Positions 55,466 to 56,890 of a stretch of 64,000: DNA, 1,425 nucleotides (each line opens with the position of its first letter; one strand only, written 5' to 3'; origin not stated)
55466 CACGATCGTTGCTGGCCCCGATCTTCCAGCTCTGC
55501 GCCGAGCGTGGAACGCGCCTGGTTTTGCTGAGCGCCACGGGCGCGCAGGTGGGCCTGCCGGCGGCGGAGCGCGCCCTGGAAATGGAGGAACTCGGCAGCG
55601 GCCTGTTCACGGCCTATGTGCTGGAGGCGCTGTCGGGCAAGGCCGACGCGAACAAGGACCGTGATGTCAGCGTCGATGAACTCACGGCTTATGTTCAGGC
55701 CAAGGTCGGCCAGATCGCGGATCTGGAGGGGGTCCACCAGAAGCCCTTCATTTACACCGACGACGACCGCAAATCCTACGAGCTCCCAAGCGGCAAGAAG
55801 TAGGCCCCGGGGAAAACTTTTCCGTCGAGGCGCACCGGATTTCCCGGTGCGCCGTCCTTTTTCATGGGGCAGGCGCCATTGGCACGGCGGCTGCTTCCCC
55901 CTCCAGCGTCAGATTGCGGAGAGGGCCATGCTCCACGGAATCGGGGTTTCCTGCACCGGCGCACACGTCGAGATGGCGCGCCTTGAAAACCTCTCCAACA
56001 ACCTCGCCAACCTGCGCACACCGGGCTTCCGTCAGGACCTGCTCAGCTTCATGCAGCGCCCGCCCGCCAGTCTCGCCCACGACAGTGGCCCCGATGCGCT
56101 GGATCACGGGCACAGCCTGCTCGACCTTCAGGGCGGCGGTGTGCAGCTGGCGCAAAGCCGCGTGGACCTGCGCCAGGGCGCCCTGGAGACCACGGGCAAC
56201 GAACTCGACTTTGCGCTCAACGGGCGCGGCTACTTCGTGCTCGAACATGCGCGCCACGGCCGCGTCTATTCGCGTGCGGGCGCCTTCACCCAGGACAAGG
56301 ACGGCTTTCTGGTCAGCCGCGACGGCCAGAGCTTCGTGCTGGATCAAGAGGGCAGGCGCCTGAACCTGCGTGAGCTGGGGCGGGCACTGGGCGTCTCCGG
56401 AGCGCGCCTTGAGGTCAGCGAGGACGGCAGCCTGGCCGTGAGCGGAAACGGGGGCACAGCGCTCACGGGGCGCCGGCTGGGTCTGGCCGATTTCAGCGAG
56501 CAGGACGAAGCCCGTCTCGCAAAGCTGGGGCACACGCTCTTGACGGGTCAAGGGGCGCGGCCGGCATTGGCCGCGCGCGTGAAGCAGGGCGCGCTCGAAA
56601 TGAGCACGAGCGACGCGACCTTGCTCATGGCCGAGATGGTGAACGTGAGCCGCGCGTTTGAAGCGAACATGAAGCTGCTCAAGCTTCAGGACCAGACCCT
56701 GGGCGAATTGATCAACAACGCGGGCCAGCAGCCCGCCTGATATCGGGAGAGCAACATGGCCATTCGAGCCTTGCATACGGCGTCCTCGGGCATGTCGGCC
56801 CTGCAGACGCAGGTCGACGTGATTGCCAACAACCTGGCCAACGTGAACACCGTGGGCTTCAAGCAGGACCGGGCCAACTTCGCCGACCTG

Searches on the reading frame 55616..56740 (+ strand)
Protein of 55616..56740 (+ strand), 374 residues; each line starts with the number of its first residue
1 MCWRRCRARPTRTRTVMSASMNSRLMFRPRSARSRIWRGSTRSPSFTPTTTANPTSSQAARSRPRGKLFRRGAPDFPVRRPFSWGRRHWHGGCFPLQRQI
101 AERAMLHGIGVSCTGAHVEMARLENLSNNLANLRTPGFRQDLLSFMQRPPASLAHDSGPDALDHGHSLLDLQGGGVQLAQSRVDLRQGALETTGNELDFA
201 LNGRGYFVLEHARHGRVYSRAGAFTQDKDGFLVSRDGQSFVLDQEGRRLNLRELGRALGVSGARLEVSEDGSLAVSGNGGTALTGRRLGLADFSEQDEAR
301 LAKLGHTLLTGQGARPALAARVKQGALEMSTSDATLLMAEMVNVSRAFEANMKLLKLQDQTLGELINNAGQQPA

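Call 50: search_protein_families(library=pfam, proteins=[window:55616-56740:+], max_evalue=0.0001)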
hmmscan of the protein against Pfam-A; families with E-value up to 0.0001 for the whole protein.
window:55616-56740:+ (374 aa): 2 families
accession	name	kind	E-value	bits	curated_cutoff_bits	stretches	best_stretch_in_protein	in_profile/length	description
PF06429.18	Flg_bbr_C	-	7.9e-09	35.3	23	1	323-367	1-45/46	Flagellar basal body rod FlgEFG protein C-terminal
PF22692.1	LlgE_F_G_D1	-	5.8e-08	33.2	27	1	200-239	1-40/64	Flagellar hook protein FlgE/F/G D1 domain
